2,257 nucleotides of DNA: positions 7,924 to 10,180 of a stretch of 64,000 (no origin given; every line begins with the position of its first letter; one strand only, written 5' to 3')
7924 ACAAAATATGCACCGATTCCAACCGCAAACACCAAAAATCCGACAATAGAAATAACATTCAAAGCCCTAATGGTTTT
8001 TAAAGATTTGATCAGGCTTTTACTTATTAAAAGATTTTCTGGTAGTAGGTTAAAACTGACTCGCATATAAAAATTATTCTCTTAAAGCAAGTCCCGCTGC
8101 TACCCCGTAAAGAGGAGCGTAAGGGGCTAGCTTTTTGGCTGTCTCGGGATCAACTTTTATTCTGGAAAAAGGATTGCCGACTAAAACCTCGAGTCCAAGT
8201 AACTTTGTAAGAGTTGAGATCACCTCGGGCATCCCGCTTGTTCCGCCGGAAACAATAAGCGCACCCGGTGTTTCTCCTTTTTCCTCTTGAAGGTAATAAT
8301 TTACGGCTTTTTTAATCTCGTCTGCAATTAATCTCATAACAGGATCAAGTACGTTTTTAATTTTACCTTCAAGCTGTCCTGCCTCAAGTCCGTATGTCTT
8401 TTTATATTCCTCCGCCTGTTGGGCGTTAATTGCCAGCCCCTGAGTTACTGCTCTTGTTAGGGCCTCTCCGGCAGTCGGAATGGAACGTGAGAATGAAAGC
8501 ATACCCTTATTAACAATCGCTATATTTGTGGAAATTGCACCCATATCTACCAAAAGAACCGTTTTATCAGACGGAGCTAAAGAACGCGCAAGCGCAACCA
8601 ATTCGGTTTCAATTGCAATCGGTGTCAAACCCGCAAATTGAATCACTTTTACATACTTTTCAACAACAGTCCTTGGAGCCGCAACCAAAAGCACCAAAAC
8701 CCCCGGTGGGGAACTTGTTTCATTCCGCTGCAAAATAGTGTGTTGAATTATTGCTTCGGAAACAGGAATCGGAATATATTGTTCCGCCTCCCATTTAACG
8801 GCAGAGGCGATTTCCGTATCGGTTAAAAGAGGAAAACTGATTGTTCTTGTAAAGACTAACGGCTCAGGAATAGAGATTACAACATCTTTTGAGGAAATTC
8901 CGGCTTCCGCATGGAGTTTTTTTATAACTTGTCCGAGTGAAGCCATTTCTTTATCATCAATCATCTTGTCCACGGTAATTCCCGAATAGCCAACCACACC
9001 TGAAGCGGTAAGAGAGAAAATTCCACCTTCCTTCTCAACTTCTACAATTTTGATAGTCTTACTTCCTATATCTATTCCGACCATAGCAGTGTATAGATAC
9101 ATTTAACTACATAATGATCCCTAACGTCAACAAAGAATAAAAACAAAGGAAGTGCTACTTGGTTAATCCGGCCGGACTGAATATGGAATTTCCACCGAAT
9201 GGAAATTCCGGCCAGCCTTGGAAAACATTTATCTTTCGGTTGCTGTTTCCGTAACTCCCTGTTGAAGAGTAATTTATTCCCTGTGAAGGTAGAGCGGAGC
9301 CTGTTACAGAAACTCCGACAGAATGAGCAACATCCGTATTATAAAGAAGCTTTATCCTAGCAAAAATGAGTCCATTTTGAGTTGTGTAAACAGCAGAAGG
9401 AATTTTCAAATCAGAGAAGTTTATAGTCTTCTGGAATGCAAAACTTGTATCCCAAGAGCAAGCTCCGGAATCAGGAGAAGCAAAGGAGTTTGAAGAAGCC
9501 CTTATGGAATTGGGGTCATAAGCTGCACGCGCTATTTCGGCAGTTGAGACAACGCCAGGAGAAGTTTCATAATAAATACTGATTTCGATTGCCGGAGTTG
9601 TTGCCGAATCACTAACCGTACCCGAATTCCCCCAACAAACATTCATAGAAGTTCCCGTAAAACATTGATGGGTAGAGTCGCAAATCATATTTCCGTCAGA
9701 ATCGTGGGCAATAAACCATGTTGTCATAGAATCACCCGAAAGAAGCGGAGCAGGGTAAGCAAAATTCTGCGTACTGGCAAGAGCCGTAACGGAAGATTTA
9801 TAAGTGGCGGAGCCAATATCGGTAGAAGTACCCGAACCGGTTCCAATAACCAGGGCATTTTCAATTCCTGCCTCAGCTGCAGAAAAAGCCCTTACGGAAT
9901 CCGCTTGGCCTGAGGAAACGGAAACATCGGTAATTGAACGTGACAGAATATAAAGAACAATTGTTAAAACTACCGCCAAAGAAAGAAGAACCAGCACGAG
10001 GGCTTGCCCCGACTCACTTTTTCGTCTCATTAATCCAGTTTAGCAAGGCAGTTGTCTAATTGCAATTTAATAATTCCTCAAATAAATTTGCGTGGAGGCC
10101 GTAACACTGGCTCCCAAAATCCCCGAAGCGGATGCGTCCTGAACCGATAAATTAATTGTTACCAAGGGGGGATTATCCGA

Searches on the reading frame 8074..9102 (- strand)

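Call 43: search_protein_families(library=ncbifam, proteins=[window:8074-9102:-], max_evalue=0.01)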
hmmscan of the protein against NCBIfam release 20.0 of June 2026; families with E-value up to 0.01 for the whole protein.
window:8074-9102:- (342 aa): 7 families
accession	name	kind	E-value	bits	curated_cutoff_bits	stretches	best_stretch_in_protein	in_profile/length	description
TIGR01175.1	pilM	subfamily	8.9e-57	192.7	133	1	6-342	4-347/348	type IV pilus assembly protein PilM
NF045709.1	Amuc_1101_fam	equivalog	3.1e-37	128.7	650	1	6-341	6-348/608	Amuc_1101 family PilM-like pilus complex protein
TIGR01174.1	ftsA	equivalog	6.4e-14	51.8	175.85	1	137-256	150-272/371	cell division protein FtsA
TIGR02529.1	EutJ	subfamily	5.7e-13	48.9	152.1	1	124-308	61-224/239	ethanolamine utilization protein EutJ family protein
NF011660.0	PRK15080.1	equivalog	7.3e-13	48.3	182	1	124-307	94-256/277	ethanolamine utilization protein EutJ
NF007009.0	PRK09472.1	equivalog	4.2e-05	22.8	409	1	180-251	204-275/420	cell division protein FtsA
NF010539.0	PRK13927.1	subfamily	0.0037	16.2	293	1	180-237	151-214/339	rod shape-determining protein MreB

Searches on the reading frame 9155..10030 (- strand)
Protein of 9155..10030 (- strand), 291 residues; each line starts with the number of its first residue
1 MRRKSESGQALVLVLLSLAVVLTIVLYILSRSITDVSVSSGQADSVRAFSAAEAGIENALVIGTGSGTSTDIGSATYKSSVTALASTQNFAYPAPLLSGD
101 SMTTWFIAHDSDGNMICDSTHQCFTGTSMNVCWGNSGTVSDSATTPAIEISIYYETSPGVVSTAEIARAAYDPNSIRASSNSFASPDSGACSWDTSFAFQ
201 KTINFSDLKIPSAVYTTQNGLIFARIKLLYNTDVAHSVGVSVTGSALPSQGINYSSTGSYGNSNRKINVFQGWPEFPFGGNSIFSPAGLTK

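Call 43: search_protein_families(library=ncbifam, proteins=[window:9155-10030:-], max_evalue=0.01)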
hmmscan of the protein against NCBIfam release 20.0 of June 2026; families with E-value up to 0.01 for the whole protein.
window:9155-10030:- (291 aa): 1 family
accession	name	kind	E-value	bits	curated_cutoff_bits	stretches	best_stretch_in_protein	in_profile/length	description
NF037980.1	T2SS_GspK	equivalog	0.0079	15.8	130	0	7-59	2-54/307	type II secretion system minor pseudopilin GspK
